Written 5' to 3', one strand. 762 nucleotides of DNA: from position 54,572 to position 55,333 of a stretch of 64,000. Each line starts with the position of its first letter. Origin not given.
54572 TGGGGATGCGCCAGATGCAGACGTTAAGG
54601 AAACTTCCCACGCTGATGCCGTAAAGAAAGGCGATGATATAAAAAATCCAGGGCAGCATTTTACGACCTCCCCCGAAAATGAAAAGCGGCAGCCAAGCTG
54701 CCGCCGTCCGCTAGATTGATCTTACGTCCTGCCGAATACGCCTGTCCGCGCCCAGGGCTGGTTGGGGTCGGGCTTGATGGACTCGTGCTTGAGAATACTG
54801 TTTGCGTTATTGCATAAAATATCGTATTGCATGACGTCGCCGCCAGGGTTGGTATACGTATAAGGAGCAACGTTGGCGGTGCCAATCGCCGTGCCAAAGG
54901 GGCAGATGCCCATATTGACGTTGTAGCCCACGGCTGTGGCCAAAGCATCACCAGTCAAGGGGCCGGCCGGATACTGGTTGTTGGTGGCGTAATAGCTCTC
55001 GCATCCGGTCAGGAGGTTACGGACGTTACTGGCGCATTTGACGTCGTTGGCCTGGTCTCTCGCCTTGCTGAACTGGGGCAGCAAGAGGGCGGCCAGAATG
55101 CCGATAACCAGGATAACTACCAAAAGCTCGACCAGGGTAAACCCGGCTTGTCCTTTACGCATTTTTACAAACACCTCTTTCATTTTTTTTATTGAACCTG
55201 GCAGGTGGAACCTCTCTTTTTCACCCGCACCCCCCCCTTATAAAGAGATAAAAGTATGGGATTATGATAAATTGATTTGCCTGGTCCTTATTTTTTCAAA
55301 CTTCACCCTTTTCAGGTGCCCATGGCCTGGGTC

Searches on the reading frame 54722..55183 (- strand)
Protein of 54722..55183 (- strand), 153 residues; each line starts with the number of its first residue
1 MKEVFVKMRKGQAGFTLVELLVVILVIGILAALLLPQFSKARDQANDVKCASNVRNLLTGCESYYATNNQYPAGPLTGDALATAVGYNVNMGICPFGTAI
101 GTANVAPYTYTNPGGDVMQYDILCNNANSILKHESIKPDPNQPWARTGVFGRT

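Call 8: search_protein_families(library=pfam, proteins=[window:54722-55183:-], max_evalue=0.1)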
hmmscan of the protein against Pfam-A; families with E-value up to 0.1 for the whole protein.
window:54722-55183:- (153 aa): 4 families
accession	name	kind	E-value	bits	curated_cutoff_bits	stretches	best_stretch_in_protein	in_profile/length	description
PF07963.17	N_methyl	-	2.4e-08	33.7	21.2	1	9-35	1-27/27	Prokaryotic N-terminal methylation motif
PF07596.16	SBP_bac_10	-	0.013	16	23.3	1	40-96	2-59/268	Protein of unknown function (DUF1559)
PF08334.16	T2SSG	-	0.029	14.8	21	0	40-124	4-89/108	Type II secretion system (T2SS), protein G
PF25665.1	His1_capsid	-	0.052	14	27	1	17-37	7-27/73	His1 virus capsid protein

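Call 9: search_protein_families(library=ncbifam, proteins=[window:54722-55183:-], max_evalue=0.1)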
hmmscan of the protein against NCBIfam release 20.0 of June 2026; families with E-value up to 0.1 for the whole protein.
window:54722-55183:- (153 aa): 13 families
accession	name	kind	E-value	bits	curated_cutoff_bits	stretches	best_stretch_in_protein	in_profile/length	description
TIGR01710.1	typeII_sec_gspG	equivalog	4.2e-12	46.2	88.85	1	14-74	2-62/134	type II secretion system major pseudopilin GspG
NF041775.1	typeIV_PilA_Myxo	equivalog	6.9e-10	39.3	400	1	12-72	10-70/214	type IV pilin protein PilA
NF040999.1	pilin_ComGC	equivalog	1.4e-09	38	75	1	13-72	2-61/84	competence type IV pilus major pilin ComGC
TIGR01708.2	typeII_sec_gspH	equivalog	5.9e-07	29.6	80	1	12-44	1-33/169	type II secretion system minor pseudopilin GspH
TIGR02532.1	IV_pilin_GFxxxE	domain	5.9e-07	29.1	16.3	1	12-35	1-24/24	prepilin-type N-terminal cleavage/methylation domain-containing protein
NF007862.0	PRK10574.1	equivalog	1e-05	25.7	138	1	11-39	3-31/145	prepilin peptidase-dependent pilin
NF007800.0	PRK10506.1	equivalog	1e-05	25.4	158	1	9-69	5-65/163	prepilin peptidase-dependent protein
NF041013.1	T4P_ComGE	equivalog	1.3e-05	25.2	49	1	12-53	3-44/83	competence type IV pilus minor pilin ComGE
TIGR02523.1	type_IV_pilV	equivalog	0.0011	19.5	52.2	1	12-53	1-45/139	type IV pilus modification protein PilV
TIGR02596.1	TIGR02596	subfamily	0.0015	18.7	70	1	15-41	1-27/196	Verru_Chthon cassette protein D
NF040982.1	ComGD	equivalog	0.0036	17.7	70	1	12-43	1-32/139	competence type IV pilus minor pilin ComGD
NF041002.1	pilin_ComGF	equivalog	0.018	15.3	80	1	12-41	1-30/139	competence type IV pilus minor pilin ComGF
NF038303.1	EPS_HpsB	equivalog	0.031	14.3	150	1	12-37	2-27/211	hormogonium polysaccharide secretion pseudopilin HpsB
